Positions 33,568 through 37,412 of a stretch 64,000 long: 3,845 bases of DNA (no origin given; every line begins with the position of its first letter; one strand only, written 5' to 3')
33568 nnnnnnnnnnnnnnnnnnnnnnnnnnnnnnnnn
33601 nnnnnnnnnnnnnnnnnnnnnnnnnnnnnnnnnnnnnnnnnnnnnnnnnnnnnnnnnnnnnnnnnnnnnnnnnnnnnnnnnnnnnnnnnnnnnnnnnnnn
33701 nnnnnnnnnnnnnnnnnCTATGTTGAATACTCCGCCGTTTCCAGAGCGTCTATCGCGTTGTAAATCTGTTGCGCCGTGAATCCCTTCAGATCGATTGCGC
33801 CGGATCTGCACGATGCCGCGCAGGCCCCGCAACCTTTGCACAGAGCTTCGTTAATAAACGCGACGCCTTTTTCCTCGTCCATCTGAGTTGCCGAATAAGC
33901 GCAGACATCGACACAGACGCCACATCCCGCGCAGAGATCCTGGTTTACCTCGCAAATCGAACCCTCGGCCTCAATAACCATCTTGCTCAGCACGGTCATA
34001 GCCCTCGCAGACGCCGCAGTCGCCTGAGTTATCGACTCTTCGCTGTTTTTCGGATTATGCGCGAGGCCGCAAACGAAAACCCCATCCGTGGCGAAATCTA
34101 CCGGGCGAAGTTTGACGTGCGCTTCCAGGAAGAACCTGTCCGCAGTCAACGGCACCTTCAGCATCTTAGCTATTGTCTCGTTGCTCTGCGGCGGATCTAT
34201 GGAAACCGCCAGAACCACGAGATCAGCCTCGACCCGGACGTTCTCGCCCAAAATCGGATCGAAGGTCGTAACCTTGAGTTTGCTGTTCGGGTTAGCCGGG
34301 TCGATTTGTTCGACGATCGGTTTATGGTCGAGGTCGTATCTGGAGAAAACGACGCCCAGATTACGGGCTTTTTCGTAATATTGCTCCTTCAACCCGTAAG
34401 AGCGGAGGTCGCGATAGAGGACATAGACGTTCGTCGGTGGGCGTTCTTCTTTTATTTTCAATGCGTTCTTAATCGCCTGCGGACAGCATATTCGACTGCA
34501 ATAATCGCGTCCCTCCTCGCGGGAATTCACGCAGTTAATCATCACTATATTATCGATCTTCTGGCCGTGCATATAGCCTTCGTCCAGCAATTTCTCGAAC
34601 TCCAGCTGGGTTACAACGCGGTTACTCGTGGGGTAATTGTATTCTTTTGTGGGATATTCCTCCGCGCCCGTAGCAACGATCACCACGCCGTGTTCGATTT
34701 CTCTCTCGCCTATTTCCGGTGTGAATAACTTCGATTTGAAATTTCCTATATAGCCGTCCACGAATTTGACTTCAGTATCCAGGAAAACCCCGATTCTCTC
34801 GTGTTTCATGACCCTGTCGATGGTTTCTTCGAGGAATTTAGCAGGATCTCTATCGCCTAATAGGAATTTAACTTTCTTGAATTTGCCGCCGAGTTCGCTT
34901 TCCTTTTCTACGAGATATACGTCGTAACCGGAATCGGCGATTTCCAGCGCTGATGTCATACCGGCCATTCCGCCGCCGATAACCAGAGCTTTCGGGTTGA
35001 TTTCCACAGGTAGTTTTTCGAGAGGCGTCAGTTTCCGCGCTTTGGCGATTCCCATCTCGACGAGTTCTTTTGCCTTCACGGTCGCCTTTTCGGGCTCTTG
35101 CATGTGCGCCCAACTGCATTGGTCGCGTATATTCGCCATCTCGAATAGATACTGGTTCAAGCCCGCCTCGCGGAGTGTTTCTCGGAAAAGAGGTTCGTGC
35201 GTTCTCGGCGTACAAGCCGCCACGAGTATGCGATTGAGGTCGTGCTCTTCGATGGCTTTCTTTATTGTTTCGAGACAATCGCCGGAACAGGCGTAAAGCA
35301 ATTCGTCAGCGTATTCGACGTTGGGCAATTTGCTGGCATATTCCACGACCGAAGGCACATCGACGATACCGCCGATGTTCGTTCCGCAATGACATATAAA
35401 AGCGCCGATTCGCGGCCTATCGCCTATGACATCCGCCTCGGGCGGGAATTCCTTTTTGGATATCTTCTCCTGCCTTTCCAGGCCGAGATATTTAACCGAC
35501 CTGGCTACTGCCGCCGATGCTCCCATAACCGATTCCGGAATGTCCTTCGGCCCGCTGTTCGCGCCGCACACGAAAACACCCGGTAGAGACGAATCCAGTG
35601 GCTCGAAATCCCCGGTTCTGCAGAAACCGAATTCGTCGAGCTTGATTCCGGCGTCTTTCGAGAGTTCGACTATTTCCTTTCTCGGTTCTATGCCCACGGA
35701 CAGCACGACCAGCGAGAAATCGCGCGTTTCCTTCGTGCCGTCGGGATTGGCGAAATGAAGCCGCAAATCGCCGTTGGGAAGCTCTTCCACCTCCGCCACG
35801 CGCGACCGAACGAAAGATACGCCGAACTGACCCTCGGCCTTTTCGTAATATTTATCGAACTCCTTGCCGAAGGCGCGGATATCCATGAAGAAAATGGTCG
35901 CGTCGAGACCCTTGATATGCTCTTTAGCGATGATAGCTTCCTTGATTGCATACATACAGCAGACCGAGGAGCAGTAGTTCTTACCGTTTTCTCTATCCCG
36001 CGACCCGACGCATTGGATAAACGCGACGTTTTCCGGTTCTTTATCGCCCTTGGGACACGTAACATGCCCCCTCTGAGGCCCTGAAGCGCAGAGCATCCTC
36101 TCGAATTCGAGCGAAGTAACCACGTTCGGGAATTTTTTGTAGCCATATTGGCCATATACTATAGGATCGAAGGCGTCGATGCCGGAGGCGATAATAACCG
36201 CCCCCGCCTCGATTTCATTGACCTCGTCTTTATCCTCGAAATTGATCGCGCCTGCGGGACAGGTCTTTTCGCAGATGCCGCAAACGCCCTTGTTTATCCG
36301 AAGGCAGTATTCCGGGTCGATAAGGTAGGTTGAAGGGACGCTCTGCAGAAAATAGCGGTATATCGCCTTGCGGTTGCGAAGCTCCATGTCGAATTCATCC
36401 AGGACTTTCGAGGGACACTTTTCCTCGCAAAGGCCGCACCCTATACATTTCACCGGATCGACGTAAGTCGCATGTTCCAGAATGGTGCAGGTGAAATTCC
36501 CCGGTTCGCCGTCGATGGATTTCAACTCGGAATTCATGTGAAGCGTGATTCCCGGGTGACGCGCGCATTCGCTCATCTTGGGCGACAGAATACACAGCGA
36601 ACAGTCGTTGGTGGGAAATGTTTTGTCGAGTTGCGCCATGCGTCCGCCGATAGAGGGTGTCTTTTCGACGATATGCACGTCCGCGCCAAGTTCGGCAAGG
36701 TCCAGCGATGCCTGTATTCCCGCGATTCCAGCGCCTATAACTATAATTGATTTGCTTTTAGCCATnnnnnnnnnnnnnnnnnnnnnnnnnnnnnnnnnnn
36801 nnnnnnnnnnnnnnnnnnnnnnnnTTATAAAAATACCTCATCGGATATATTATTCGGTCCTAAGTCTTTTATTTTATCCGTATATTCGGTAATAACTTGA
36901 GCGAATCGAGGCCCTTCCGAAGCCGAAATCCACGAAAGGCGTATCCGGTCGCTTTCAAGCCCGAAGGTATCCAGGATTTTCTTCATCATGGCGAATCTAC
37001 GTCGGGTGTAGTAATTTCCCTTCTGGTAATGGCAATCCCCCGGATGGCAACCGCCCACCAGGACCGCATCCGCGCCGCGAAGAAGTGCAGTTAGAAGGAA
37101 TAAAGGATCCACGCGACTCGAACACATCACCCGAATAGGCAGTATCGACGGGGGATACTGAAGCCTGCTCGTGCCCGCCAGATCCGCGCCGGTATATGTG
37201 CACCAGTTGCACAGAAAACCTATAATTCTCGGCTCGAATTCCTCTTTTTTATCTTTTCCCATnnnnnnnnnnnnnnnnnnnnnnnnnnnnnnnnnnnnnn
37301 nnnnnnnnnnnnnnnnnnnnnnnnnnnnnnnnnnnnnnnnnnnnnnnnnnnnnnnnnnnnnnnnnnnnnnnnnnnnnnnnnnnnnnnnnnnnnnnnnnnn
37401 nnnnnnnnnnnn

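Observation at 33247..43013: The same MvhD + double-HdrA unit occurs three times in three fusion states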

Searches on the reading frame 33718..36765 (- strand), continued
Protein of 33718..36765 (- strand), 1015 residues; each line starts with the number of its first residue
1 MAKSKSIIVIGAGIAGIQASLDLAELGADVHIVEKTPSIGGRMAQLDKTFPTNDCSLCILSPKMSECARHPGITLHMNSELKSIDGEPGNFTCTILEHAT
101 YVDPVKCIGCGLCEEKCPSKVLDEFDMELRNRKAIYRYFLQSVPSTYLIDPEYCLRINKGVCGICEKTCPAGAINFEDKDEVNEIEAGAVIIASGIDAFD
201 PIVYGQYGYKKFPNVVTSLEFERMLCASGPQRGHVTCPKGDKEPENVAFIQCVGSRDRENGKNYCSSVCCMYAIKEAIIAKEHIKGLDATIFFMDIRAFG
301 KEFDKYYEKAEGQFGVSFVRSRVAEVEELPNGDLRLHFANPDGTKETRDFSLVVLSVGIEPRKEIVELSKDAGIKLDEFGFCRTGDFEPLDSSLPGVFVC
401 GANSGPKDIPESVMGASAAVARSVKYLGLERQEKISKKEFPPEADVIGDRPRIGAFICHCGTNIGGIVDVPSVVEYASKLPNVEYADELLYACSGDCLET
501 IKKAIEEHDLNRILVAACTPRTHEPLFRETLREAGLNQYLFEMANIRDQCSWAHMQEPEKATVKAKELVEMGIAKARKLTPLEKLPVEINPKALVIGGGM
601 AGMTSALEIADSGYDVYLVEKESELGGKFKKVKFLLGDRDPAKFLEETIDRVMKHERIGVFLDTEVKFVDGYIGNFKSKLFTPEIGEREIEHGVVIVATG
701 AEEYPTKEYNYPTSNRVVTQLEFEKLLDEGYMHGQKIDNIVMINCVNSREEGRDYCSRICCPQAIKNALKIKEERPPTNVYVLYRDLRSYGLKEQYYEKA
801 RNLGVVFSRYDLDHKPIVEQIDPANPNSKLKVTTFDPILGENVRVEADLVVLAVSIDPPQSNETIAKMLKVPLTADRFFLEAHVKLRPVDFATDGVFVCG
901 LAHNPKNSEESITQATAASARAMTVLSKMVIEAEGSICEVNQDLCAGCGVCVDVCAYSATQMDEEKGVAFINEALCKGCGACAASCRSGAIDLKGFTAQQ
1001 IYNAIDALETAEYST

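Call 18: find_encoding_contigs(protein=P0010, flank=10000, max_places=2)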
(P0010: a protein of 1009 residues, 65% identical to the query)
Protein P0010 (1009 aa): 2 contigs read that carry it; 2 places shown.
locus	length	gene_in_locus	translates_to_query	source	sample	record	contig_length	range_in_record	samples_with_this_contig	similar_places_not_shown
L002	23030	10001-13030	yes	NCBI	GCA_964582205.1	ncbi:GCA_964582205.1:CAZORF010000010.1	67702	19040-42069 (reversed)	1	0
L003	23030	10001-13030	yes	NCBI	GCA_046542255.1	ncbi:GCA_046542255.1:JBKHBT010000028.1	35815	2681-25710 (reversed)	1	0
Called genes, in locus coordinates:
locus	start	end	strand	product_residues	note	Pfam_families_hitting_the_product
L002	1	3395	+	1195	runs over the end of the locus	PF06119:NIDO (faint), PF18962:Por_Secre_tail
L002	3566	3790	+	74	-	PF01206:TusA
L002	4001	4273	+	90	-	PF02662:FlpD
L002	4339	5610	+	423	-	PF07992:Pyr_redox_2, PF12831:FAD_oxidored, PF13450:NAD_binding_8 (faint), PF13738:Pyr_redox_3 (faint), PF00037:Fer4 (weak)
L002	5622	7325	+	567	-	PF03486:HI0933_like (faint), PF00890:FAD_binding_2 (weak), PF01266:DAO (faint), PF07992:Pyr_redox_2, PF12831:FAD_oxidored, PF13237:Fer4_10 (weak), PF12838:Fer4_7, PF13187:Fer4_9, +4 more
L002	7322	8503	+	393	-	PF13237:Fer4_10 (faint), PF00037:Fer4 (faint), PF13183:Fer4_8, PF13187:Fer4_9 (weak)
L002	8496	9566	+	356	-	PF04432:FrhB_FdhB_C (faint), PF12797:Fer4_2 (faint), PF13183:Fer4_8 (weak)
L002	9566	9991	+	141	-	PF02662:FlpD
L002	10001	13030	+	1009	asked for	PF00070:Pyr_redox (weak), PF00890:FAD_binding_2 (weak), PF01134:GIDA (weak), PF01266:DAO (weak), PF07992:Pyr_redox_2, PF12831:FAD_oxidored, PF13450:NAD_binding_8 (weak), PF07992:Pyr_redox_2, +18 more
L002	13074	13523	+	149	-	PF02662:FlpD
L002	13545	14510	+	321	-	PF04432:FrhB_FdhB_C (faint), PF13187:Fer4_9 (faint), PF12797:Fer4_2 (faint), PF12838:Fer4_7 (faint), PF13746:Fer4_18 (faint), PF00037:Fer4 (faint), PF13183:Fer4_8 (weak)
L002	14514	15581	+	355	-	PF13484:Fer4_16 (faint), PF13534:Fer4_17 (faint), PF13746:Fer4_18 (faint), PF13187:Fer4_9 (faint), PF14697:Fer4_21 (faint), PF13237:Fer4_10 (faint), PF13183:Fer4_8 (weak), PF17179:Fer4_22, +4 more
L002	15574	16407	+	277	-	PF00970:FAD_binding_6 (weak), PF00175:NAD_binding_1, PF10418:DHODB_Fe-S_bind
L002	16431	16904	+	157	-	PF13183:Fer4_8, PF13237:Fer4_10 (weak), PF13187:Fer4_9, PF13534:Fer4_17 (weak)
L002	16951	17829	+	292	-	PF12831:FAD_oxidored, PF12797:Fer4_2 (weak), PF00037:Fer4 (weak), PF12837:Fer4_6 (weak), PF13237:Fer4_10 (weak), PF01257:2Fe-2S_thioredx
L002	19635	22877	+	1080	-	PF13510:Fer2_4, PF12838:Fer4_7 (weak), PF14697:Fer4_21, PF00890:FAD_binding_2 (weak), PF07992:Pyr_redox_2, PF00037:Fer4 (weak), PF12838:Fer4_7 (weak), PF14697:Fer4_21, +8 more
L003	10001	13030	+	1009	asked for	PF00070:Pyr_redox (weak), PF00890:FAD_binding_2 (weak), PF01134:GIDA (weak), PF01266:DAO (weak), PF07992:Pyr_redox_2, PF12831:FAD_oxidored, PF13450:NAD_binding_8 (weak), PF07992:Pyr_redox_2, +18 more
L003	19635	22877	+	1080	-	PF13510:Fer2_4, PF12838:Fer4_7 (weak), PF14697:Fer4_21, PF00890:FAD_binding_2 (weak), PF07992:Pyr_redox_2, PF00037:Fer4 (weak), PF12838:Fer4_7 (weak), PF14697:Fer4_21, +8 more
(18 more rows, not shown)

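Call 23: find_related_loci(query=A1, collection=genome_contigs, flank=10000)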
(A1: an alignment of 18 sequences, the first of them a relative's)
Query A1 (1015 aa) in genome_contigs; peptide patterns used: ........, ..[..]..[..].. (x = any residue, [..] = any of these).
600 stretches matched a pattern (row limit reached: there are more); 598 encode a relative of the query (tblastn E <= 1e-3); the best 80 are kept; 80 distinct loci.
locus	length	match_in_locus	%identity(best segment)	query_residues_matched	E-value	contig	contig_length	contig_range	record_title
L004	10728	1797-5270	77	1-1012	0e+0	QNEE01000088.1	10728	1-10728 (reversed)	MAG: bacterium isolate B46_G16 B46_Guay16_scaffold_04520, whole genome shotgun sequence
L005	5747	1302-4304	53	4-1008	0e+0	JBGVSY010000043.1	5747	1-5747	MAG: Nitrososphaeria archaeon isolate S_237_B8 k127_489177, whole genome shotgun sequence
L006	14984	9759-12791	51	3-1008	0e+0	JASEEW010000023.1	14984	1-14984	MAG: Thermoplasmatales archaeon isolate Yes46-08 NODE_689_length_14984_cov_0.341216, whole genome shotgun sequence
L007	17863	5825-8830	52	3-1007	0e+0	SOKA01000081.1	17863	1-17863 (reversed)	MAG: Dehalococcoidia bacterium isolate E44_bin46 NODE_1056_length_17863_cov_47.675651, whole genome shotgun sequence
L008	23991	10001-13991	52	17-1007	0e+0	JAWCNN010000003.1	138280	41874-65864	MAG: Candidatus Bathyarchaeia archaeon isolate JZ-2_201709_bins_178 JZ-2_201709_bins_178_scaffold_3, whole genome shotgu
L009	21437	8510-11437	52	18-1007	0e+0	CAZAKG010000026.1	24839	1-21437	MAG TPA_asm: uncultured Candidatus Bathyarchaeia archaeon isolate binchicken_co283_234 genome assembly, contig: NODE_124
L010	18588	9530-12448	53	17-1001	0e+0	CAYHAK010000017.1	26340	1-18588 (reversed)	MAG TPA_asm: uncultured Candidatus Bathyarchaeia archaeon isolate ERP119294_co4_366 genome assembly, contig: NODE_1543_l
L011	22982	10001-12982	50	3-1007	0e+0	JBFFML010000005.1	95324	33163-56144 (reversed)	MAG: Thermoplasmata archaeon isolate Mix_mud18.2022.04.47 k141_1898834_length_95324_cov_25.2200, whole genome shotgun se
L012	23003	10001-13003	50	4-1006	0e+0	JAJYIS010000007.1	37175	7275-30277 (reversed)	MAG: Thermoplasmata archaeon isolate DBS2-1.bin12 NODE_1868_length_37175_cov_1.447501, whole genome shotgun sequence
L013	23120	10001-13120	49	1-1008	0e+0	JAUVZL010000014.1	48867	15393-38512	MAG: Candidatus Stahlbacteria bacterium isolate CSMAG_1267 CSMAG_1267_k141_745557_length_48867_cov_18.5442, whole genome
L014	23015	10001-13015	50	4-1007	0e+0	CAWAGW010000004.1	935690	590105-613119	MAG: uncultured delta proteobacterium isolate MFD02416.bin.2.191 genome assembly, contig: contig_1911, whole genome shot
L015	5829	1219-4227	49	4-1007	0e+0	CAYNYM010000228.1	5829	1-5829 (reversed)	MAG TPA_asm: uncultured Desulfobacteraceae bacterium isolate binchicken_co42_439 genome assembly, contig: NODE_26498_len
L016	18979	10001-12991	50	1-1001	0e+0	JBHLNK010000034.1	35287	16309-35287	MAG: Promethearchaeota archaeon isolate DZ2S.252 DZ2S.252@3274, whole genome shotgun sequence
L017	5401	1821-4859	50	1-1015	0e+0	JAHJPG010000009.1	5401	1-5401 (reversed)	MAG: Proteobacteria bacterium isolate Old_saline_planktonic.mb.73 Old_saline_plankto.mb.73_k141_74759, whole genome shot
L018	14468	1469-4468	51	6-1008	0e+0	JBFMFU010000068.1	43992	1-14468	MAG: Thermodesulfobacteriota bacterium isolate MAG279 MAG279_68, whole genome shotgun sequence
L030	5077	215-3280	47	3-1015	0e+0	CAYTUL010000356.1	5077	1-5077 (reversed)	MAG TPA_asm: uncultured Desulfobacteraceae bacterium isolate SRP323688_co1_193 genome assembly, contig: NODE_22377_lengt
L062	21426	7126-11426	46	4-1015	0e+0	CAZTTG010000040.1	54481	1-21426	MAG TPA_asm: uncultured Planctomycetaceae bacterium isolate binchicken_co97_508 genome assembly, contig: NODE_2261_lengt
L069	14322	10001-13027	48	4-1015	0e+0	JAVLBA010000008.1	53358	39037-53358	MAG: Desulfurivibrionaceae bacterium isolate Uz-K9-06 NODE_8_length_53358_cov_5.133650, whole genome shotgun sequence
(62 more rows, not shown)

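Call 45: find_encoding_contigs(protein=P0081, flank=10000, max_places=1)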
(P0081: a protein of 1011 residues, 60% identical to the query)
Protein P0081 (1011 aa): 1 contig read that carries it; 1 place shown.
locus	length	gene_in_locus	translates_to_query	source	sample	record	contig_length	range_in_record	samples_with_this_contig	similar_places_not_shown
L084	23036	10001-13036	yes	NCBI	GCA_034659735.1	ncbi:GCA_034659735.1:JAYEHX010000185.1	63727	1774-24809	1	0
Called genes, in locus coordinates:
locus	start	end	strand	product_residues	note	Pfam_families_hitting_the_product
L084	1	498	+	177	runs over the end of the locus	PF00581:Rhodanese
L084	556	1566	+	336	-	PF00581:Rhodanese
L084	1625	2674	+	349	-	PF07396:Porin_O_P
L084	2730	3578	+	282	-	PF00581:Rhodanese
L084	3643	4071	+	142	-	PF02662:FlpD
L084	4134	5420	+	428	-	PF07992:Pyr_redox_2 (faint)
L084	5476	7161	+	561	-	PF13738:Pyr_redox_3 (weak), PF00890:FAD_binding_2 (weak), PF01266:DAO (weak), PF07992:Pyr_redox_2, PF12831:FAD_oxidored, PF13450:NAD_binding_8 (weak), PF13237:Fer4_10 (weak), PF12838:Fer4_7 (weak), +5 more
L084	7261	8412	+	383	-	PF13484:Fer4_16 (faint), PF00037:Fer4 (faint), PF12797:Fer4_2 (faint), PF12838:Fer4_7 (faint), PF13534:Fer4_17 (faint), PF13237:Fer4_10 (faint), PF13183:Fer4_8 (weak), PF13187:Fer4_9 (weak)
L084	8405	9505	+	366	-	PF04432:FrhB_FdhB_C (faint), PF00037:Fer4 (faint), PF12797:Fer4_2 (faint), PF13183:Fer4_8, PF13187:Fer4_9 (weak)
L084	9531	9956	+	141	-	PF02662:FlpD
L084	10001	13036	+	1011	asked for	PF07992:Pyr_redox_2 (weak), PF12831:FAD_oxidored (weak), PF13450:NAD_binding_8 (weak), PF07992:Pyr_redox_2, PF00890:FAD_binding_2 (weak), PF07992:Pyr_redox_2, PF12831:FAD_oxidored (weak), PF13450:NAD_binding_8 (weak), +14 more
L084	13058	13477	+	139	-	PF02662:FlpD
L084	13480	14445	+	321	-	PF13187:Fer4_9 (faint), PF13237:Fer4_10 (faint), PF12797:Fer4_2 (faint), PF00037:Fer4 (faint), PF13183:Fer4_8 (weak)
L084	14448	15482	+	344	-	PF13746:Fer4_18 (faint), PF13187:Fer4_9 (faint), PF13534:Fer4_17 (faint), PF25160:LdpA_Fe-S-bd (faint), PF00037:Fer4 (faint), PF12838:Fer4_7 (weak), PF13183:Fer4_8 (weak), PF17179:Fer4_22, +3 more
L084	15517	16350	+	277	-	PF00175:NAD_binding_1, PF10418:DHODB_Fe-S_bind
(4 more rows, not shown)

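Call 46: find_encoding_contigs(protein=P0054, flank=10000, max_places=1)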
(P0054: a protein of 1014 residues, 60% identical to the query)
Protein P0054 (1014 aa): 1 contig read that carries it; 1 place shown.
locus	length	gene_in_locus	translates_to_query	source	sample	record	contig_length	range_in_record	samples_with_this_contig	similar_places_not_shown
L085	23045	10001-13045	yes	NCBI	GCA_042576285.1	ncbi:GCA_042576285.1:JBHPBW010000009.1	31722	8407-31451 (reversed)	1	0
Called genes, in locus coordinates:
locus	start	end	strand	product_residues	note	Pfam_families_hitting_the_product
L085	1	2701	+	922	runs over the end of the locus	PF13620:CarboxypepD_reg (faint), PF07675:Cleaved_Adhesin, PF13860:FlgD_ig, PF18962:Por_Secre_tail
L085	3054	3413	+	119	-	PF02635:DsrE (weak), PF13686:DrsE_2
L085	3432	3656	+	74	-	PF01206:TusA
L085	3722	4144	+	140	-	-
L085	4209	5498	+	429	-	PF00070:Pyr_redox (faint), PF00890:FAD_binding_2 (weak), PF07992:Pyr_redox_2 (weak), PF12831:FAD_oxidored (weak), PF13450:NAD_binding_8 (faint), PF12838:Fer4_7 (faint)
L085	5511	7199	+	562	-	PF00070:Pyr_redox (weak), PF00890:FAD_binding_2, PF01266:DAO (weak), PF03486:HI0933_like (weak), PF07992:Pyr_redox_2, PF12831:FAD_oxidored, PF13450:NAD_binding_8 (weak), PF12838:Fer4_7, +7 more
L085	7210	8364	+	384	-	PF12838:Fer4_7 (faint), PF00037:Fer4 (faint), PF12797:Fer4_2 (faint), PF13183:Fer4_8 (weak), PF13187:Fer4_9 (weak), PF13237:Fer4_10 (faint)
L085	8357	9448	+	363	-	PF04432:FrhB_FdhB_C (faint), PF13237:Fer4_10 (faint), PF13183:Fer4_8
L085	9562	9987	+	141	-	-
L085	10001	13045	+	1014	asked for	PF00070:Pyr_redox (weak), PF07992:Pyr_redox_2 (weak), PF12831:FAD_oxidored, PF13450:NAD_binding_8 (weak), PF00037:Fer4 (weak), PF07992:Pyr_redox_2, PF07992:Pyr_redox_2, PF13450:NAD_binding_8, +16 more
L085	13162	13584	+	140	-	-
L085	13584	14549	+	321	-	PF12838:Fer4_7 (faint), PF13183:Fer4_8 (faint), PF13187:Fer4_9 (faint), PF00037:Fer4 (faint), PF12797:Fer4_2 (faint), PF13237:Fer4_10 (faint), PF13484:Fer4_16 (faint), PF13746:Fer4_18 (faint)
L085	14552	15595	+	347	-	PF13187:Fer4_9 (faint), PF12797:Fer4_2 (faint), PF13183:Fer4_8 (weak), PF13237:Fer4_10 (faint), PF14697:Fer4_21 (faint), PF17179:Fer4_22, PF13746:Fer4_18 (weak), PF00037:Fer4 (weak)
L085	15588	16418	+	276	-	PF00175:NAD_binding_1, PF10418:DHODB_Fe-S_bind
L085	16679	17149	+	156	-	PF13183:Fer4_8, PF13237:Fer4_10 (weak), PF13187:Fer4_9, PF13534:Fer4_17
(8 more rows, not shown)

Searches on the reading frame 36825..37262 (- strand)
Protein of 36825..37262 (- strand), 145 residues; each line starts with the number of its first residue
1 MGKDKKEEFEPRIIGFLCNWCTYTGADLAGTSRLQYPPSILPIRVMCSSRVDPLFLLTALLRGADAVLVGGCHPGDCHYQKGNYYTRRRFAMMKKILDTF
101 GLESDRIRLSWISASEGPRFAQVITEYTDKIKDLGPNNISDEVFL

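Call 4: search_protein_families(library=pfam, proteins=[window:36825-37262:-], max_evalue=0.001)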
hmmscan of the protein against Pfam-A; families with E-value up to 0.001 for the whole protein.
window:36825-37262:- (145 aa): 1 family
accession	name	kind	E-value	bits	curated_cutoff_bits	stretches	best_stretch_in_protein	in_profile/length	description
PF02662.21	FlpD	-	1.7e-53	180.3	22.3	1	13-135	1-123/123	Methyl-viologen-reducing hydrogenase, delta subunit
